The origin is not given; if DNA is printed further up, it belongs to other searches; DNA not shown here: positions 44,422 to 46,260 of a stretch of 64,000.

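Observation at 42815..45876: Class I RNR operon with the ATP-cone on the beta (radical-generating) subunit and a cone-less alpha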

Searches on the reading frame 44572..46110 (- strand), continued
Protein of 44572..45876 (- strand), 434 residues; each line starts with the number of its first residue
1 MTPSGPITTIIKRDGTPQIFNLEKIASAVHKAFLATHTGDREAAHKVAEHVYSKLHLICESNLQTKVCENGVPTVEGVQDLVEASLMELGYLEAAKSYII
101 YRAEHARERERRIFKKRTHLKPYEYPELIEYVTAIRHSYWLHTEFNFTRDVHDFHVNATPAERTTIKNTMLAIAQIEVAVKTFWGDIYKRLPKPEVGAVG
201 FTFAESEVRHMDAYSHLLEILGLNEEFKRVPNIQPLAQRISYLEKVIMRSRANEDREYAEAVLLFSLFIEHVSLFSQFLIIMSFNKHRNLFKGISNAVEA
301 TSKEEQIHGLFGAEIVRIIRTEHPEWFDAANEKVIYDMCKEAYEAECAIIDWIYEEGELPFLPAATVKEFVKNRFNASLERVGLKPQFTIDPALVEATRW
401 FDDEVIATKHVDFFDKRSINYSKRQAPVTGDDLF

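Call 11: find_homologous_proteins(query=window:44572-45876:-, max_evalue=1e-20)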
Query window:44572-45876:- (434 aa): 8000 proteins with E <= 1e-20 among 8000 candidates; the best 120 are listed.
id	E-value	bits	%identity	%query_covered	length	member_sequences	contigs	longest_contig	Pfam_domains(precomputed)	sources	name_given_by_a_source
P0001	4.3e-270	913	91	100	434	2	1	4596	PF00268.28,PF03477.22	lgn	-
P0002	1.9e-266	901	90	100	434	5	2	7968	PF00268.28,PF03477.22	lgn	-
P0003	8.0e-235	797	81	98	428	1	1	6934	PF00268.28,PF03477.22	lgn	-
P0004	4.6e-228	775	80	98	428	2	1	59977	PF00268.28,PF03477.22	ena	-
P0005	1.3e-221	754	75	99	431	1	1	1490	PF00268.28,PF03477.22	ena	-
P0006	1.6e-221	753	77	99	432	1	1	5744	PF00268.28,PF03477.22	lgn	-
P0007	2.2e-221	753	76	99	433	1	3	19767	PF00268.28,PF03477.22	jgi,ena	-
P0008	9.3e-221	751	75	99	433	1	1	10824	PF00268.28,PF03477.22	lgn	-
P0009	1.9e-219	747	75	100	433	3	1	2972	PF00268.28,PF03477.22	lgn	-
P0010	4.6e-218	742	75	99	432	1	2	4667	PF00268.28,PF03477.22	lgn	-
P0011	1.1e-217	741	75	99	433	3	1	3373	PF00268.28,PF03477.22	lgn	-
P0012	1.8e-217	740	75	100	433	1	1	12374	PF00268.28,PF03477.22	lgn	-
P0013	5.6e-217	739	75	99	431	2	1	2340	PF00268.28,PF03477.22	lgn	-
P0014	7.0e-217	738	75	99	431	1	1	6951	PF00268.28,PF03477.22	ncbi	-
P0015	2.4e-216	736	74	99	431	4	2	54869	PF00268.28,PF03477.22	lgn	-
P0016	4.0e-216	736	75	99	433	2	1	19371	PF00268.28,PF03477.22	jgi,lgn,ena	-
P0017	1.2e-215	734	75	99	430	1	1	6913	PF00268.28,PF03477.22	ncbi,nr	ncbi:ribonucleotide-diphosphate reductase subunit beta [Candidatus Kaiserbacteria bacterium]|nr:ribo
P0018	1.8e-215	734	75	99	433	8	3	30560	PF00268.28,PF03477.22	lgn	-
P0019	1.9e-215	733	75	99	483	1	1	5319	PF00268.28,PF03477.22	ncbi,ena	-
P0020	2.7e-214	730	75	98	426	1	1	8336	PF00268.28,PF03477.22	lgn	-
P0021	3.4e-214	729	73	99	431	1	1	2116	PF00268.28,PF03477.22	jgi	-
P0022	5.5e-214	729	74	99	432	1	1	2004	PF00268.28,PF03477.22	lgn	-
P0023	1.2e-213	728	74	99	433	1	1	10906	PF00268.28,PF03477.22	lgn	-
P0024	5.3e-213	725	73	99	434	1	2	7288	PF00268.28,PF03477.22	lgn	-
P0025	1.6e-212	724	74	99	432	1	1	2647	PF00268.28,PF03477.22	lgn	-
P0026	6.6e-212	722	89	80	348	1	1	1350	PF00268.28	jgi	jgi:ribonucleoside-diphosphate reductase beta chain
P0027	7.6e-211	718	73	99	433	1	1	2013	PF00268.28,PF03477.22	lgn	-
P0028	8.9e-210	715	72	99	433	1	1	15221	PF00268.28,PF03477.22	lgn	-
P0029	1.1e-208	711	72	99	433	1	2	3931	PF00268.28,PF03477.22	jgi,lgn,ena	-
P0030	3.5e-205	700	71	97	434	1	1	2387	PF00268.28,PF03477.22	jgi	jgi:ribonucleoside-diphosphate reductase beta chain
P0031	9.8e-201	685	-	-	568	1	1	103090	PF00268.28,PF03477.22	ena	-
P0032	7.0e-197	672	70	99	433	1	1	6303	PF00268.28,PF03477.22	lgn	-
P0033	1.2e-194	665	70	99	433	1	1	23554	PF00268.28,PF03477.22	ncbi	-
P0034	5.5e-190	650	67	99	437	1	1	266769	PF00268.28,PF03477.22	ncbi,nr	ncbi:MAG: ribonucleotide-diphosphate reductase subunit beta [Candidatus Campbellbacteria bacterium]|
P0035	7.7e-190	649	69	99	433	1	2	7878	PF00268.28,PF03477.22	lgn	-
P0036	1.4e-189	648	68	99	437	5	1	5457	PF00268.28,PF03477.22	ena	-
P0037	2.0e-188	644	67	100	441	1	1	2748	PF00268.28,PF03477.22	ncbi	-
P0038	2.5e-188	644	67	99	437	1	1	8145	PF00268.28,PF03477.22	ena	-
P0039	2.8e-188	644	67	99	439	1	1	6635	PF00268.28,PF03477.22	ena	-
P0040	7.7e-187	639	66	100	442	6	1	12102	PF00268.28,PF03477.22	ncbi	-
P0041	8.4e-187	639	67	99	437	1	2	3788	PF00268.28,PF03477.22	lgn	-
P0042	8.5e-187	639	66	100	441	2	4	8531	PF00268.28,PF03477.22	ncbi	-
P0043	1.3e-186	639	66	99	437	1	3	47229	PF00268.28,PF03477.22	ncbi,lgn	-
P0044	3.9e-186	637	67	99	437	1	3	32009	PF00268.28,PF03477.22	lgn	-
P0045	4.9e-186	637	66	99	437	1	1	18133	PF00268.28,PF03477.22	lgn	-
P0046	1.9e-185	635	66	99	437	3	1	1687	PF00268.28,PF03477.22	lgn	-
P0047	4.0e-185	634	66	99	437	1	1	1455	PF00268.28,PF03477.22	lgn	-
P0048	4.2e-185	634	67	99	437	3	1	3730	PF00268.28,PF03477.22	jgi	jgi:ribonucleoside-diphosphate reductase beta chain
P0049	1.4e-184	632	66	99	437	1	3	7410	PF00268.28,PF03477.22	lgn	-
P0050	1.8e-184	631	66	99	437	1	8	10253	PF00268.28,PF03477.22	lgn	-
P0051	2.6e-184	631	66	99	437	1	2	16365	PF00268.28,PF03477.22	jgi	jgi:ribonucleoside-diphosphate reductase beta chain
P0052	2.7e-184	631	66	99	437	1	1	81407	PF00268.28,PF03477.22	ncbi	ncbi:MAG: ribonucleotide-diphosphate reductase subunit beta [Candidatus Paceibacterota bacterium]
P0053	2.8e-184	631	66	99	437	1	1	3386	PF00268.28,PF03477.22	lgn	-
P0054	3.5e-184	631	66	99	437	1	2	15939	PF00268.28,PF03477.22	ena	-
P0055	5.7e-184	630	66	99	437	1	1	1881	PF00268.28,PF03477.22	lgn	-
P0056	8.6e-184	629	65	99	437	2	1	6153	PF00268.28,PF03477.22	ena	-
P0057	9.6e-184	629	66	99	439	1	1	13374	PF00268.28,PF03477.22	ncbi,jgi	-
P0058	1.9e-183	628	66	99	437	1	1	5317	PF00268.28,PF03477.22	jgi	-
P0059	2.1e-183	628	66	99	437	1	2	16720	PF00268.28,PF03477.22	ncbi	-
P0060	2.2e-183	628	66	99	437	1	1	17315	PF00268.28,PF03477.22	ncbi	-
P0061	3.7e-183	627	66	99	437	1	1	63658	PF00268.28,PF03477.22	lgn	-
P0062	5.1e-183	627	66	99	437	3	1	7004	PF00268.28,PF03477.22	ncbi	-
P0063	6.6e-183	626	66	99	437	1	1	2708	PF00268.28,PF03477.22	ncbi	-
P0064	7.3e-183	626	65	99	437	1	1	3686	PF00268.28,PF03477.22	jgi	jgi:ribonucleoside-diphosphate reductase beta chain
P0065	7.5e-183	626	65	99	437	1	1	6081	PF00268.28,PF03477.22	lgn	-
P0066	9.3e-183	626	66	99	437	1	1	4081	PF00268.28,PF03477.22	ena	-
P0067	9.6e-183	626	65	99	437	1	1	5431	PF00268.28,PF03477.22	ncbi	-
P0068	1.1e-182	626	65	99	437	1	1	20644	PF00268.28,PF03477.22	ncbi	-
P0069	1.2e-182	625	65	99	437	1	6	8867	PF00268.28,PF03477.22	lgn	-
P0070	1.2e-182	625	66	99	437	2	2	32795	PF00268.28,PF03477.22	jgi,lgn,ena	-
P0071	1.3e-182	625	65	99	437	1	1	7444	PF00268.28,PF03477.22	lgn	-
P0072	1.3e-182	625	66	99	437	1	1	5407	PF00268.28,PF03477.22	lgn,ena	-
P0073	1.5e-182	625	66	99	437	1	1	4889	PF00268.28,PF03477.22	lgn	-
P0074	1.6e-182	625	66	99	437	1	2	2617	PF00268.28,PF03477.22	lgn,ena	-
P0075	1.6e-182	625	66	99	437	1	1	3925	PF00268.28,PF03477.22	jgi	jgi:ribonucleoside-diphosphate reductase beta chain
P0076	1.8e-182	625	66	99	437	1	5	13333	PF00268.28,PF03477.22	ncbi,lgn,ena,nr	ncbi:ribonucleotide-diphosphate reductase subunit beta [Candidatus Kaiserbacteria bacterium]|nr:ribo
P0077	1.9e-182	625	66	99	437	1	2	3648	PF00268.28,PF03477.22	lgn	-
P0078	2.0e-182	625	65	99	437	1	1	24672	PF00268.28,PF03477.22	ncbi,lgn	-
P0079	2.1e-182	625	66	99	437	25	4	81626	PF00268.28,PF03477.22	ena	-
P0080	2.3e-182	625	66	99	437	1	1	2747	PF00268.28,PF03477.22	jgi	jgi:ribonucleoside-diphosphate reductase beta chain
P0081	2.4e-182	624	66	99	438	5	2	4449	PF00268.28,PF03477.22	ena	-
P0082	2.9e-182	624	65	99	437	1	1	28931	PF00268.28,PF03477.22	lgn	-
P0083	3.2e-182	624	66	99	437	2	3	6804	PF00268.28,PF03477.22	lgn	-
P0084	3.4e-182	624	66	99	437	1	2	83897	PF00268.28,PF03477.22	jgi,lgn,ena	-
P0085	4.2e-182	624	65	99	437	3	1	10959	PF00268.28,PF03477.22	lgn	-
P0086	4.8e-182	623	64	99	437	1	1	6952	PF00268.28,PF03477.22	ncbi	-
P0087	5.2e-182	623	64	99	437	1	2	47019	PF00268.28,PF03477.22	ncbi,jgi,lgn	-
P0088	5.4e-182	623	66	99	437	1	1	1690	PF00268.28,PF03477.22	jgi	jgi:ribonucleoside-diphosphate reductase beta chain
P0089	5.8e-182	623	64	99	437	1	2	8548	PF00268.28,PF03477.22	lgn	-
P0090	6.8e-182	623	65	99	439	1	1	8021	PF00268.28,PF03477.22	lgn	-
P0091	9.0e-182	623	65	99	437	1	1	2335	PF00268.28,PF03477.22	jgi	jgi:ribonucleoside-diphosphate reductase beta chain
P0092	1.1e-181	622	65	99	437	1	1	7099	PF00268.28,PF03477.22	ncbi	-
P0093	1.2e-181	622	66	99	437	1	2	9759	PF00268.28,PF03477.22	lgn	-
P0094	1.3e-181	622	64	99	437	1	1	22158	PF00268.28,PF03477.22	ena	-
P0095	1.4e-181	622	65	99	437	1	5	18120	PF00268.28,PF03477.22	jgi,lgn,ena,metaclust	metaclust:\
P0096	1.6e-181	622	64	99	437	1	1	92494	PF00268.28,PF03477.22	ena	-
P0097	1.9e-181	622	65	99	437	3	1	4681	PF00268.28,PF03477.22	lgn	-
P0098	2.0e-181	621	64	99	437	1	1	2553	PF00268.28,PF03477.22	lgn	-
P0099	2.1e-181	621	65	99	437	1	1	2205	PF00268.28,PF03477.22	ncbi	-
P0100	2.6e-181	621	66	99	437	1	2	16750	PF00268.28,PF03477.22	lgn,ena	-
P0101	3.0e-181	621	66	99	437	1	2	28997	PF00268.28,PF03477.22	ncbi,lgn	-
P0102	3.1e-181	621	65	100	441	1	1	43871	PF00268.28,PF03477.22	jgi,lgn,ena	-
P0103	3.3e-181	621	64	99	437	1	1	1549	PF00268.28,PF03477.22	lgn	-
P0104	3.4e-181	621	64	99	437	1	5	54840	PF00268.28,PF03477.22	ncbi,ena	-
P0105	3.4e-181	621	65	99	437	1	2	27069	PF00268.28,PF03477.22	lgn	-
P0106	3.6e-181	621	65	99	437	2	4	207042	PF00268.28,PF03477.22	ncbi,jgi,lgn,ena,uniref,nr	ncbi:ribonucleotide reductase [Candidatus Kaiserbacteria bacterium RIFCSPHIGHO2_01_FULL_46_22]|unire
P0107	3.9e-181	620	65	99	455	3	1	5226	PF00268.28,PF03477.22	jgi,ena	-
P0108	4.2e-181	620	66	99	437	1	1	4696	PF00268.28,PF03477.22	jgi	-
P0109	4.3e-181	620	65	99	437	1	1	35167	PF00268.28,PF03477.22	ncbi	-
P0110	4.3e-181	620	65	99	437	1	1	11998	PF00268.28,PF03477.22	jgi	-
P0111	4.6e-181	620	65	99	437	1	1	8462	PF00268.28,PF03477.22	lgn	-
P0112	4.7e-181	620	65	99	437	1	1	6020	PF00268.28,PF03477.22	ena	-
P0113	4.9e-181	620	66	99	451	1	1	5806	PF00268.28,PF03477.22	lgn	-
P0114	5.9e-181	620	65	99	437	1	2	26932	PF00268.28,PF03477.22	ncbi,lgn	-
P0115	6.1e-181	620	64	99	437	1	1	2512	PF00268.28,PF03477.22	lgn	-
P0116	6.6e-181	620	64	99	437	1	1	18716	PF00268.28,PF03477.22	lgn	-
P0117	6.7e-181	620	64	99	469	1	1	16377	PF00268.28,PF03477.22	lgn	-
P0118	7.2e-181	620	64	99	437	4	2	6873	PF00268.28,PF03477.22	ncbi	-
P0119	8.1e-181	619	64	99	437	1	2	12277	PF00268.28,PF03477.22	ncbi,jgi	ncbi:MAG: hypothetical protein RLZZ480_722 [Candidatus Parcubacteria bacterium]|jgi:ribonucleoside-d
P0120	8.5e-181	619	64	99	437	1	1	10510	PF00268.28,PF03477.22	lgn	-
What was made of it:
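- Checked: The ATG at 45876 is the real start: the closest homologs (P0001, P0002, 90-91% identity) are also 434 aa and cover 100% of the query (call 11), so the longer GTG ORF from 46110 is not needed.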

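Call 16: find_related_loci(query=window:44572-45876:-, collection=genome_contigs, flank=6000)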
Query window:44572-45876:- (434 aa) in genome_contigs; peptide patterns used: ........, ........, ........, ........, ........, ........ (x = any residue, [..] = any of these).
595 stretches matched a pattern; 478 encode a relative of the query (tblastn E <= 1e-3); the best 80 are kept; 80 distinct loci.
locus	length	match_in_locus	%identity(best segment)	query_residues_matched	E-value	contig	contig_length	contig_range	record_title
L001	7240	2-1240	75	22-434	0e+0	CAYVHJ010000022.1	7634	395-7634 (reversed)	MAG TPA_asm: uncultured Candidatus Saccharibacteria bacterium isolate SRP269290_co2_340 genome assembly, contig: NODE_13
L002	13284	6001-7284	70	7-434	0e+0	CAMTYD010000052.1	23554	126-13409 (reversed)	MAG: uncultured Parcubacteria group bacterium isolate G02_MAG_00011 genome assembly, contig: G02_MAG_00011_000000000038,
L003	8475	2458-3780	67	1-434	0e+0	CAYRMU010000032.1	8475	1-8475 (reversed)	MAG TPA_asm: uncultured Candidatus Saccharibacteria bacterium isolate SRP219642_co8_65 genome assembly, contig: NODE_141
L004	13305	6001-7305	66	7-434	0e+0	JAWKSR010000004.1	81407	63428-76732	MAG: Candidatus Paceibacterota bacterium isolate AC3.73 AC3.73.fa-4, whole genome shotgun sequence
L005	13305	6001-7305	65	7-434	0e+0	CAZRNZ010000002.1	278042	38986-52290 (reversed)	MAG TPA_asm: uncultured Candidatus Saccharibacteria bacterium isolate SRP344714_co2_230 genome assembly, contig: NODE_67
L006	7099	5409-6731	64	1-434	0e+0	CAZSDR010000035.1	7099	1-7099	MAG TPA_asm: uncultured Candidatus Saccharibacteria bacterium isolate SRP329715_co2_182 genome assembly, contig: NODE_18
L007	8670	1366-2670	65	7-434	0e+0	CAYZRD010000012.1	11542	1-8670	MAG TPA_asm: uncultured Candidatus Saccharibacteria bacterium isolate SRP093185_co1_94 genome assembly, contig: NODE_399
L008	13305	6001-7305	65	7-434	0e+0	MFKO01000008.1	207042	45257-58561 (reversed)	MAG: Candidatus Kaiserbacteria bacterium RIFCSPHIGHO2_01_FULL_46_22 rifcsphigho2_01_scaffold_825, whole genome shotgun s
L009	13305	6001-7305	64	7-434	0e+0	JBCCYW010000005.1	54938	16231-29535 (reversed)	MAG: Patescibacteria group bacterium isolate P01_F01_bin.20 k141_495483_length_54938_cov_15.3455, whole genome shotgun s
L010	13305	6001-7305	65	7-434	0e+0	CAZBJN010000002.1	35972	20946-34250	MAG TPA_asm: uncultured Candidatus Saccharibacteria bacterium isolate SRP062349_co2_256 genome assembly, contig: NODE_68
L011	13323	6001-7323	64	1-434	0e+0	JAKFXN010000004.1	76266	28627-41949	MAG: Candidatus Parcubacteria bacterium isolate ND3_Bin_27 ND3_0000040, whole genome shotgun sequence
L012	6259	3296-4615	65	2-434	0e+0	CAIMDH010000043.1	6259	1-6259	uncultured bacterium isolate ErkenSummer_bin-2863 genome assembly, contig: bin-2863:043/147, whole genome shotgun sequen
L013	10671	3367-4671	64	7-434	0e+0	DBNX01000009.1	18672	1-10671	MAG TPA_asm: Patescibacteria group bacterium UBA661 UBA661_contig_6897, whole genome shotgun sequence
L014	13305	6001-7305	66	7-434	0e+0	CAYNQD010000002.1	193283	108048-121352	MAG TPA_asm: uncultured Candidatus Saccharibacteria bacterium isolate SRP344714_co2_382 genome assembly, contig: NODE_13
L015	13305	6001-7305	65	7-434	0e+0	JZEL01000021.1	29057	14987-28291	MAG: Parcubacteria bacterium OLB19 UZ19_OD100CONTIG000021, whole genome shotgun sequence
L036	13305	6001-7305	64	7-434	0e+0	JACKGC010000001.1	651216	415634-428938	MAG: Candidatus Nomurabacteria bacterium isolate HK-STAS-PATE-21 HK-STAS-PATE-21_1, whole genome shotgun sequence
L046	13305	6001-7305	64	7-434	0e+0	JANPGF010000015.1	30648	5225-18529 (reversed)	MAG: Candidatus Kaiserbacteria bacterium isolate VAR_69_metabat_401 VAR_69_k141_1308921, whole genome shotgun sequence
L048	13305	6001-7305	64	7-434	0e+0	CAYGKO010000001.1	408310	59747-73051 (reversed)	MAG TPA_asm: uncultured Candidatus Saccharibacteria bacterium isolate ERP117304_co1_170 genome assembly, contig: NODE_14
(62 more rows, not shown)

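Call 34: find_encoding_contigs(protein=P0004, flank=10000, max_places=2)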
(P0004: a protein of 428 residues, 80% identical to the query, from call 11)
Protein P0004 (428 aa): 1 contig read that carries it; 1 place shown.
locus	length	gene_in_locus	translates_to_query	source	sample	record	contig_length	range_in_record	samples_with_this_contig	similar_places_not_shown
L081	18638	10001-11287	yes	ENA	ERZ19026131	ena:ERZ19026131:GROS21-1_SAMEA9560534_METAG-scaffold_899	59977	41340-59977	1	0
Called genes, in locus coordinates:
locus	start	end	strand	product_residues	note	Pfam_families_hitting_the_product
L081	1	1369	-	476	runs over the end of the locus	PF18911:PKD_4, PF00801:PKD (weak)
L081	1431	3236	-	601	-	PF02534:T4SS-DNA_transf (weak), PF10412:TrwB_AAD_bind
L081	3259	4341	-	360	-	-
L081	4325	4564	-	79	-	-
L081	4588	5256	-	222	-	PF00590:TP_methylase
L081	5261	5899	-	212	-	PF00702:Hydrolase, PF12710:HAD, PF13419:HAD_2, PF13242:Hydrolase_like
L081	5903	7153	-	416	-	PF01225:Mur_ligase, PF08245:Mur_ligase_M, PF02875:Mur_ligase_C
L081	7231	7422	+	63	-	-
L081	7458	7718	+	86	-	-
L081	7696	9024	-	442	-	PF21799:MurD-like_N, PF08245:Mur_ligase_M, PF02875:Mur_ligase_C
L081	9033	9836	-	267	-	PF01177:Asp_Glu_race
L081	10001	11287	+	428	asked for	PF03477:ATP-cone, PF00268:Ribonuc_red_sm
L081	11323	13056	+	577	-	PF02867:Ribonuc_red_lgC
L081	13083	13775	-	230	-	PF01996:F420_ligase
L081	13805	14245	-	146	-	-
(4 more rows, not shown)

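Call 35: find_encoding_contigs(protein=P0002, flank=8000, max_places=3)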
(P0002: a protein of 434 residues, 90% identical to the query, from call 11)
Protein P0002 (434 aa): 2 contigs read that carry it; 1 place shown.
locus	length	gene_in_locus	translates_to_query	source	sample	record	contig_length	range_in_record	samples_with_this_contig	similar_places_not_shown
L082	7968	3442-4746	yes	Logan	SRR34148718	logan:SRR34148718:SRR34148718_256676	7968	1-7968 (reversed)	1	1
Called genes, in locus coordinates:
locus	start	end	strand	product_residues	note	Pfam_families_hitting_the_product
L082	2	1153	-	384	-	?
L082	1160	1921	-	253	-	PF01177:Asp_Glu_race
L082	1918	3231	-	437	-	PF21799:MurD-like_N, PF08245:Mur_ligase_M, PF02875:Mur_ligase_C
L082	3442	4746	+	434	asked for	PF03477:ATP-cone, PF00268:Ribonuc_red_sm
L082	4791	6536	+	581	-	PF00317:Ribonuc_red_lgN (weak), PF02867:Ribonuc_red_lgC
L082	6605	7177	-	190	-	-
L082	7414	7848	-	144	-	-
